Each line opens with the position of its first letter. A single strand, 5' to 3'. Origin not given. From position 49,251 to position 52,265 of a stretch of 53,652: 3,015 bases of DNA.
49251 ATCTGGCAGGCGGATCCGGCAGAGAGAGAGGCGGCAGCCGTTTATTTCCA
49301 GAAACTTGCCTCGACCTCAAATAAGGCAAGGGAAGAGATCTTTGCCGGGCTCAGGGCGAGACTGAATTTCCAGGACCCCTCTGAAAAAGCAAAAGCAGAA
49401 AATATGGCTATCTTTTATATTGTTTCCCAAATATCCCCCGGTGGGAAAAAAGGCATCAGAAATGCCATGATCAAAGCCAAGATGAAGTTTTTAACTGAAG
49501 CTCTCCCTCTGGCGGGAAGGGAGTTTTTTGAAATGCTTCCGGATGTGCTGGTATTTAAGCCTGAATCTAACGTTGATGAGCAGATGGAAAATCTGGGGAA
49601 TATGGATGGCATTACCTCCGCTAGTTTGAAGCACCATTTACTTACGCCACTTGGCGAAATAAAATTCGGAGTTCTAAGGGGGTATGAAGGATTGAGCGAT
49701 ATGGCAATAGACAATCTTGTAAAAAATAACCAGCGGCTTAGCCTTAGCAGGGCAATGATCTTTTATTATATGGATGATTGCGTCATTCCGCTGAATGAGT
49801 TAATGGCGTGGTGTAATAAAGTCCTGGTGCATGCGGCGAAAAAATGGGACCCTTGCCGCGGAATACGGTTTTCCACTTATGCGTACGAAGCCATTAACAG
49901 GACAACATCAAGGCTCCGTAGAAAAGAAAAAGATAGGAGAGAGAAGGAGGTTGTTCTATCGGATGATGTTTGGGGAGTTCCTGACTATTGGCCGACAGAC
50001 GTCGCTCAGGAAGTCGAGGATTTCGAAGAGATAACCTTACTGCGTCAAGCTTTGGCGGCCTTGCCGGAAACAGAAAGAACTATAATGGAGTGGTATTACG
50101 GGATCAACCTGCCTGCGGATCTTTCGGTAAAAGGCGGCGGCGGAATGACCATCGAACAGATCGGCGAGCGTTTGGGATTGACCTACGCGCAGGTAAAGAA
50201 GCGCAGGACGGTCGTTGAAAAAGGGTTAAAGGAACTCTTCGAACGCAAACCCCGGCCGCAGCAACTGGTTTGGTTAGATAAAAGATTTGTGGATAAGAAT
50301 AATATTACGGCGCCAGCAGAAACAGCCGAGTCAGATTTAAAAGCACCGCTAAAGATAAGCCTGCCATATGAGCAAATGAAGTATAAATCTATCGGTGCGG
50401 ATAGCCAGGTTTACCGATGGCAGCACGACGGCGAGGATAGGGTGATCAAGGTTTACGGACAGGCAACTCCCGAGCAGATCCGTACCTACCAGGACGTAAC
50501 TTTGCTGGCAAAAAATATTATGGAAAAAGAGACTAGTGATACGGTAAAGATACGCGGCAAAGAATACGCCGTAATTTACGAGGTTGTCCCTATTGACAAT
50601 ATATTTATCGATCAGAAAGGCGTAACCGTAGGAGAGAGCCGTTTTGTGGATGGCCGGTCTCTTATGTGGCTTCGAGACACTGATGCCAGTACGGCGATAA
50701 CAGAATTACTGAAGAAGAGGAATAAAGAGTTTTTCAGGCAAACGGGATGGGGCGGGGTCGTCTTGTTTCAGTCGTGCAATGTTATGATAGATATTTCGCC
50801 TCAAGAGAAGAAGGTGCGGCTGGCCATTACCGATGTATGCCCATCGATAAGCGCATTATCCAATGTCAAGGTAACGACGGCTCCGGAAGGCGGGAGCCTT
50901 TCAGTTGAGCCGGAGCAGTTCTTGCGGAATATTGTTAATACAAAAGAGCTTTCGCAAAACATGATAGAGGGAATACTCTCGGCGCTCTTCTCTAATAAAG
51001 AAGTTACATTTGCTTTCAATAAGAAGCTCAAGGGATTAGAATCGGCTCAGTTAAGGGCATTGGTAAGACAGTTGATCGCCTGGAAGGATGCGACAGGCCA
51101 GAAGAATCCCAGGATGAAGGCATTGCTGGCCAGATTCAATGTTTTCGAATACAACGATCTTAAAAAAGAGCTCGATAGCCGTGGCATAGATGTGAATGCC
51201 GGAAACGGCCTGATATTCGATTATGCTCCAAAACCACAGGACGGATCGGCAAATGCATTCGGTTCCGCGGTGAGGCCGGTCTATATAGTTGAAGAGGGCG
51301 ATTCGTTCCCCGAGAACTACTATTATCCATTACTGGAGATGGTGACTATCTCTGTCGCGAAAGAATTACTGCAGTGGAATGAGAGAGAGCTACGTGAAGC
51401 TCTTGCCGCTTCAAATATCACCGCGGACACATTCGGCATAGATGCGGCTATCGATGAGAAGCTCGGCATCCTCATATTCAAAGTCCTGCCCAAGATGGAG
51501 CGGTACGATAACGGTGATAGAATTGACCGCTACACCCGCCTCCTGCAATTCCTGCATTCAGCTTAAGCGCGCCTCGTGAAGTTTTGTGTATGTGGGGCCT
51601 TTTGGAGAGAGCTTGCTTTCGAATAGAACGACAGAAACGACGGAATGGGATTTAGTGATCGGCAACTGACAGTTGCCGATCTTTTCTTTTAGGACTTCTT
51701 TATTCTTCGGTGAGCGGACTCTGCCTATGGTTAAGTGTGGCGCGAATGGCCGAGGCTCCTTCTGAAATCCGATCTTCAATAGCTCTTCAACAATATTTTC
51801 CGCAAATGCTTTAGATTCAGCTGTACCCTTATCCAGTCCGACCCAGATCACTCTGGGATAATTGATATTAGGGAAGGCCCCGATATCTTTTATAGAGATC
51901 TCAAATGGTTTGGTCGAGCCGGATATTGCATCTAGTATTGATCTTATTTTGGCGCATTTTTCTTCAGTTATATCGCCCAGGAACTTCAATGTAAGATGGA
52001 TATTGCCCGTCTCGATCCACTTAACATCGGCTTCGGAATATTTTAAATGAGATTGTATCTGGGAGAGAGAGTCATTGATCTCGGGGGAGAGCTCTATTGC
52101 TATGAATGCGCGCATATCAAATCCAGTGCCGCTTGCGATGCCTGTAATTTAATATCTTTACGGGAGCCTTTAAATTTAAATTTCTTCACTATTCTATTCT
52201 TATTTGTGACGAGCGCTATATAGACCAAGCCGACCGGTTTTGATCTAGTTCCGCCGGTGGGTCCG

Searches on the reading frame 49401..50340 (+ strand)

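Call 6: search_protein_families(library=pfam, proteins=[window:49581-50340:+], max_evalue=1)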
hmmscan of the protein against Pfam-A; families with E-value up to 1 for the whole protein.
window:49581-50340:+ (253 aa): 3 families
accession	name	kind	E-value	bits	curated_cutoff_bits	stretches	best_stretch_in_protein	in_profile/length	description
PF04545.22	Sigma70_r4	-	2.9e-07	30.3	24.1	1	157-208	1-40/50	Sigma-70, region 4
PF08281.18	Sigma70_r4_2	-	1.4e-05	25.1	25.7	2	188-208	26-46/54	Sigma-70, region 4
PF04542.20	Sigma70_r2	-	0.0016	18.6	24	1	82-117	34-69/71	Sigma-70 region 2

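Call 7: search_protein_families(library=ncbifam, proteins=[window:49581-50340:+], max_evalue=1)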
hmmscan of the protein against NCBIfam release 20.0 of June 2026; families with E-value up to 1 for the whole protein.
window:49581-50340:+ (253 aa): 44 families (the best 25 are shown)
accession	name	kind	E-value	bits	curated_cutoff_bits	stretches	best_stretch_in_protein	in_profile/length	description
TIGR02937.1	sigma70-ECF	superfamily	9.3e-15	54.6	42.9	1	42-217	2-162/165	sigma-70 family RNA polymerase sigma factor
TIGR02394.1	rpoS_proteo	equivalog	9e-11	41.8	378.7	2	42-111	47-113/285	RNA polymerase sigma factor RpoS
NF004207.0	PRK05657.1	equivalog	6.3e-10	38.9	394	2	20-109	70-154/329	RNA polymerase sigma factor RpoS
TIGR02997.1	Sig70-cyanoRpoD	subfamily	3.6e-08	33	384.5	2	42-108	75-138/298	RNA polymerase sigma factor, RpoD/SigA family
TIGR02393.1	RpoD_Cterm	equivalog_domain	1.7e-07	31.1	354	1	42-110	1-66/238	RNA polymerase sigma factor RpoD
NF005693.0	PRK07500.1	equivalog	2.3e-07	30.3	315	1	40-102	39-98/289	RNA polymerase factor sigma-32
NF006158.0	PRK08301.1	equivalog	8e-07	28.8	339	1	44-177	62-202/241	RNA polymerase sporulation sigma factor SigE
TIGR02835.1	spore_sigmaE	equivalog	1.1e-06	28.3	348.6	1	45-176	56-194/234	RNA polymerase sporulation sigma factor SigE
NF041931.2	MzaA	equivalog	1.6e-06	27.3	800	1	41-105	475-536/726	MZA anti-phage system associated sigma-70 family RNA polymerase sigma factor MzaA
NF005920.0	PRK07921.1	subfamily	1.2e-05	24.5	464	1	42-110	91-156/328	RNA polymerase sigma factor SigB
NF005642.0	PRK07405.1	subfamily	3.3e-05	23.2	524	1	40-111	81-149/318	RNA polymerase sigma factor SigD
TIGR02980.1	SigBFG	subfamily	3.4e-05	23.7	234.35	1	108-211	134-217/227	SigB/SigF/SigG family RNA polymerase sigma factor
NF004113.0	PRK05602.1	equivalog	5.3e-05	22.9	208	1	85-173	86-166/211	RNA polymerase sigma factor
TIGR02846.1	spore_sigmaK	equivalog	7.6e-05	22.4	298.65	1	41-175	48-189/227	RNA polymerase sporulation sigma factor SigK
NF005785.0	PRK07598.1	equivalog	8.1e-05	21.6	554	1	42-108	176-239/415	RNA polymerase sigma factor SigC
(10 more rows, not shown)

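Call 34: search_solved_structures(query=window:49401-50340:+, max_evalue=1, show_alignments=3)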
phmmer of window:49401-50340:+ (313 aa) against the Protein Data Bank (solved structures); distinct sequences matched with E-value up to 1: 20.
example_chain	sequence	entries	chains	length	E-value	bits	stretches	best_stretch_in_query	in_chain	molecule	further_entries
7f0r_F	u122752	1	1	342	3.3e-07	32.9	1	80-172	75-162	RNA polymerase sigma factor RpoS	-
7vf9_F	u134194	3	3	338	3.6e-07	32.7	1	80-172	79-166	RNA polymerase sigma factor RpoS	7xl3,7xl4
5ipl_F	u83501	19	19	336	0.00022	23.6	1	106-172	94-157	RNA polymerase sigma factor RpoS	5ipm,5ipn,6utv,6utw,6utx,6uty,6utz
6uu8_FFF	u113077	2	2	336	0.00022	23.6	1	106-172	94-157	RNA polymerase sigma factor RpoS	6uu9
5h6x_A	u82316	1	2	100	0.00027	23.3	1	102-171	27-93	RNA polymerase sigma factor RpoS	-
6kj6_F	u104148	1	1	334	0.00029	23.2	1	106-172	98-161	RNA polymerase sigma factor RpoS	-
6omf_F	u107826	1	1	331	0.00029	23.2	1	106-172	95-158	RNA polymerase sigma factor RpoS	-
9dvs_G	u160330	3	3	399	0.011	18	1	74-171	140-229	RNA polymerase sigma factor SigA1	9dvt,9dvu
7pp4_f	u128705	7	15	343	0.021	17.1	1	101-171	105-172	RNA polymerase sigma factor SigB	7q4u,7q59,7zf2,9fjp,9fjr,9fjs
7l7b_F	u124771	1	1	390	0.021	17.1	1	79-171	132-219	RNA polymerase sigma factor SigA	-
8h3v_G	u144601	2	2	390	0.029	16.6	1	101-171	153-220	RNA polymerase sigma factor SigA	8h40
2q1z_A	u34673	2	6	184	0.055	15.7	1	168-254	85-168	RpoE, ECF SigE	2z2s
6pfj_A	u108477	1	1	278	0.078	15.2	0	203-252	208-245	RNA polymerase sigma factor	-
6pfv_A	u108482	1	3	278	0.11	14.8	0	203-252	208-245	RNA polymerase sigma factor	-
9wsf_A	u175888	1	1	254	0.14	14.4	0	132-165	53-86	RNA polymerase sigma factor FliA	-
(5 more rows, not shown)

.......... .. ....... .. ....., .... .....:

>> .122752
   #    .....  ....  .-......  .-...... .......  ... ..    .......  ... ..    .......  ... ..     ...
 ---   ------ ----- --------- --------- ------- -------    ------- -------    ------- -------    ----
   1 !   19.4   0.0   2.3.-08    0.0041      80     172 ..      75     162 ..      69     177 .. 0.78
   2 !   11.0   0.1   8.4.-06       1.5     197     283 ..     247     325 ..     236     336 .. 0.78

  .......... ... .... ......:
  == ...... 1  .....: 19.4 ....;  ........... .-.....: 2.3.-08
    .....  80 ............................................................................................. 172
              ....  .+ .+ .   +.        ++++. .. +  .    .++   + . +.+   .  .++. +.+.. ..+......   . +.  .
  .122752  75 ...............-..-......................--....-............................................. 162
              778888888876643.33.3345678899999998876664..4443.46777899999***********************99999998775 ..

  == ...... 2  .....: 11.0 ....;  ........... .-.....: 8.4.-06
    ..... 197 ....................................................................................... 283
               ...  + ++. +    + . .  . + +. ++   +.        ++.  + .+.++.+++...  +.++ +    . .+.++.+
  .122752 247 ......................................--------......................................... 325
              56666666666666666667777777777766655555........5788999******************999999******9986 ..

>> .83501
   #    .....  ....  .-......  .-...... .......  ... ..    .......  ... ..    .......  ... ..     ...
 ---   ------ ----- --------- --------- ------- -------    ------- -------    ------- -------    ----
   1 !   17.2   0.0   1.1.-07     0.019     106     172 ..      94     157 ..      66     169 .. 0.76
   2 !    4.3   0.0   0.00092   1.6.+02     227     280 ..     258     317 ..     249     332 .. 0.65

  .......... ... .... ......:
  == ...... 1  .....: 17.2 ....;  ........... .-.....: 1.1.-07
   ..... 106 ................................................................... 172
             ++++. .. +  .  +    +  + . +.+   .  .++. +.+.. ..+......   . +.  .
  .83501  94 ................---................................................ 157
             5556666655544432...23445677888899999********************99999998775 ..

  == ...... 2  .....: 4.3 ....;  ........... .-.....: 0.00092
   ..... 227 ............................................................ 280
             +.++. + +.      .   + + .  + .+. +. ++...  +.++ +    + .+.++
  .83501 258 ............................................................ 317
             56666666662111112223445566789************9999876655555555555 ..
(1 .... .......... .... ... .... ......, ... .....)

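Call 71: predict_structure(alignment_id=A4)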
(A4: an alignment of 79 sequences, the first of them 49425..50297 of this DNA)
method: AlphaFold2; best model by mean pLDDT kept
length: 291 residues; sequences in the alignment: 79
mean_pLDDT: 75.0   pTM: 0.52
mean pLDDT of the five models: 75.0, 74.3, 74.3, 73.3, 72.1
residues with pLDDT >= 90: 91; 70-90: 93; 50-70: 62; < 50: 45
segments of 3 or more residues with pLDDT < 50: 1-5, 43-48, 175-179, 181-199, 283-285, 289-291
pLDDT, mean of each block of 10 residues (from residue 1): 52 70 68 62 48 59 77 88 90 95 92 84 91 95 89 91 83 54 46 39 77 92 87 66 93 96 85 64 48 38
secondary structure, 60 per line:
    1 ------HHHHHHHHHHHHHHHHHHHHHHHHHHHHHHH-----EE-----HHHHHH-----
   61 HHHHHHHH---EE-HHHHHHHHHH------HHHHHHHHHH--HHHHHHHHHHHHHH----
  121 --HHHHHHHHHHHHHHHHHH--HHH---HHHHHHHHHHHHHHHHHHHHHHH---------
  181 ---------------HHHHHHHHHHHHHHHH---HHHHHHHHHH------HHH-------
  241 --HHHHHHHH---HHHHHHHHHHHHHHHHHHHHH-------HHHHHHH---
elements in order: H7-37 H50-55 H61-68 H75-84 H91-100 H103-116 H123-140 H149-171 H196-211 H215-224 H243-250 H254-274 H282-288

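Call 78: fold_search(model_id=the predicted structure, library=pdb)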
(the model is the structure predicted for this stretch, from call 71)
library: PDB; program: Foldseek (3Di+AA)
matches with E <= 10: 280; with E <= 0.001: 104
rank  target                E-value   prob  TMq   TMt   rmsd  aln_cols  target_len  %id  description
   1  7vf9_F                2.2e-07  1.00  0.28  0.30  25.0       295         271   20  Cryo-EM structure of Pseudomonas aeruginosa RNAP sigmaS holoenzyme complexes (released 2022-07-27)
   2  6omf_F                1.5e-06  1.00  0.26  0.28  25.4       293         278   18  CryoEM structure of SigmaS-transcription initiation complex with activator Crl (released 2019-08-28)
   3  6uu7_FFF              1.9e-06  1.00  0.30  0.32  24.9       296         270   19  E. coli sigma-S transcription initiation complex with a 6-nt RNA and an NTP ("Old" crystal soaked with UTP, CTP, ddG (released 2020-08-26)
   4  6uu9_FFF              2.9e-06  1.00  0.29  0.32  25.4       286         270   20  E. coli mutant sigma-S transcription initiation complex with an 8-nt RNA ("Fresh" mutant crystal soaked with GTP, UT (released 2020-08-26)
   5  5ipl_F                3.6e-06  1.00  0.29  0.30  26.1       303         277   20  SigmaS-transcription initiation complex with 4-nt nascent RNA (released 2016-03-30)
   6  7xl3_F                4.6e-06  1.00  0.26  0.27  25.2       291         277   19  Cryo-EM structure of Pseudomonas aeruginosa RNAP sigmaS holoenzyme complexes with transcription factor SutA (open lobe (released 2022-07-27)
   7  6uu8_FFF              5.3e-06  1.00  0.29  0.32  25.3       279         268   20  E. coli mutant sigma-S transcription initiation complex with a 7-nt RNA ("Fresh" mutant crystal soaked with GTP, UTP (released 2020-08-26)
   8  8hkc_E                7.9e-06  1.00  0.29  0.32  26.6       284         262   18  Cryo-EM structure of E. coli RNAP sigma32 complex (released 2023-05-31)
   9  7f0r_F                1.5e-05  1.00  0.28  0.29  24.8       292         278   20  Cryo-EM structure of Pseudomonas aeruginosa SutA transcription activation complex (released 2022-07-27)
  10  9a58_A                1.9e-05  1.00  0.27  0.22  26.2       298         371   19  Integrative model of SIGA-RPOC by crosslinking MS and deep learning (released 2024-09-18)
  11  6kqg_F                2.1e-05  1.00  0.25  0.22  24.9       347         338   19  Thermus thermophilus initial transcription complex comprising sigma A and 5'-OH RNA of 6 nt (released 2020-03-11)
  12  5vi5_F                2.6e-05  1.00  0.28  0.26  27.6       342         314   15  Structure of Mycobacterium smegmatis transcription initiation complex with a full transcription bubble (released 2017-07-26)
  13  5tw1_F                2.9e-05  1.00  0.32  0.30  25.9       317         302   15  Crystal structure of a Mycobacterium smegmatis transcription initiation complex with RbpA (released 2017-01-18)
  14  5vi8_F                3.7e-05  1.00  0.32  0.29  27.3       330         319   15  Structure of a mycobacterium smegmatis transcription initiation complex with an upstream-fork promoter fragment (released 2017-04-26)
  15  9dvu_G                3.7e-05  1.00  0.26  0.25  25.7       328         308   18  CryoEM structure of RpaA bound to PkaiBC DNA and Syn7942 RNAP-SigA holoenzyme (released 2025-10-15)
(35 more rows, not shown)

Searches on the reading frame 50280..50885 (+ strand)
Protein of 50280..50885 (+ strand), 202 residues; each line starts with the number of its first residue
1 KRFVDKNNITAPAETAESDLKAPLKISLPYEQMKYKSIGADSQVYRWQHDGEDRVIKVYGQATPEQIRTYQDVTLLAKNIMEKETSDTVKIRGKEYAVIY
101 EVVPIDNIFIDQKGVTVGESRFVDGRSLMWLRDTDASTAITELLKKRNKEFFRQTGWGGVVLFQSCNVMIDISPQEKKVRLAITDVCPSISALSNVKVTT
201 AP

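Call 68: search_protein_families(library=ncbifam, proteins=[window:50280-50885:+], max_evalue=1)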
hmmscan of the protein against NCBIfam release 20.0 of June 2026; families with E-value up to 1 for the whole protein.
window:50280-50885:+ (202 aa): 1 family
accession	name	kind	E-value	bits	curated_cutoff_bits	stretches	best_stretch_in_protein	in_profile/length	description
NF011184.0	PRK14590.1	equivalog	0.0091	15.5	189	1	17-89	30-102/176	16S rRNA-processing protein RimM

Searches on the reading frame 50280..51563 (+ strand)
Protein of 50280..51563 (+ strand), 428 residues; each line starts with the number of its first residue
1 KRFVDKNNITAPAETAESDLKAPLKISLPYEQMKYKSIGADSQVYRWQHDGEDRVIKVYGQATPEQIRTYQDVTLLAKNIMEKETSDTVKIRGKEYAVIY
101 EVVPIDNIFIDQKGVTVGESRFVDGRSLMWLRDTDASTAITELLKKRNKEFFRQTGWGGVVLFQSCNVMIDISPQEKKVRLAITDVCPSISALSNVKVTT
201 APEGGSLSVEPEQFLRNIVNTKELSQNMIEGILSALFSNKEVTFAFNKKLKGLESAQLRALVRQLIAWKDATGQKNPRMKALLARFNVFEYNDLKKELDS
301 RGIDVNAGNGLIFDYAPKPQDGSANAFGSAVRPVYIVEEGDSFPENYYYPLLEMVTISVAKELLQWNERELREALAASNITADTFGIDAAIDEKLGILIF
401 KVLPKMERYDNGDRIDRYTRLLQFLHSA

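Call 31: search_protein_families(library=pfam, proteins=[window:50280-51563:+], max_evalue=1)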
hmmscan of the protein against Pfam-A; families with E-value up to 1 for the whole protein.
window:50280-51563:+ (428 aa): 1 family
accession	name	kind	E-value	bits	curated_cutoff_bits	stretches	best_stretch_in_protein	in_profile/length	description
PF10281.14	Ish1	-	0.07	13.9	26.6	0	291-306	6-22/37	Putative nuclear envelope organisation protein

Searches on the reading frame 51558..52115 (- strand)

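Call 40: search_protein_families(library=pfam, proteins=[window:51558-52115:-], max_evalue=0.01)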
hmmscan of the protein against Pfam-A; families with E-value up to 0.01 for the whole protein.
window:51558-52115:- (185 aa): 3 families
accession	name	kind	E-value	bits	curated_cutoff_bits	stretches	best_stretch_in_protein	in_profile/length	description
PF02834.22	LigT_PEase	-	4.1e-29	101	23.3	2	7-91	1-87/87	LigT like Phosphoesterase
PF13563.12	2_5_RNA_ligase2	-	1.4e-13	51.6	27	1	33-151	20-134/152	2'-5' RNA ligase superfamily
PF10469.15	AKAP7_NLS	-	1.1e-08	35.7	24.4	1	4-144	4-160/208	AKAP7 2'5' RNA ligase-like domain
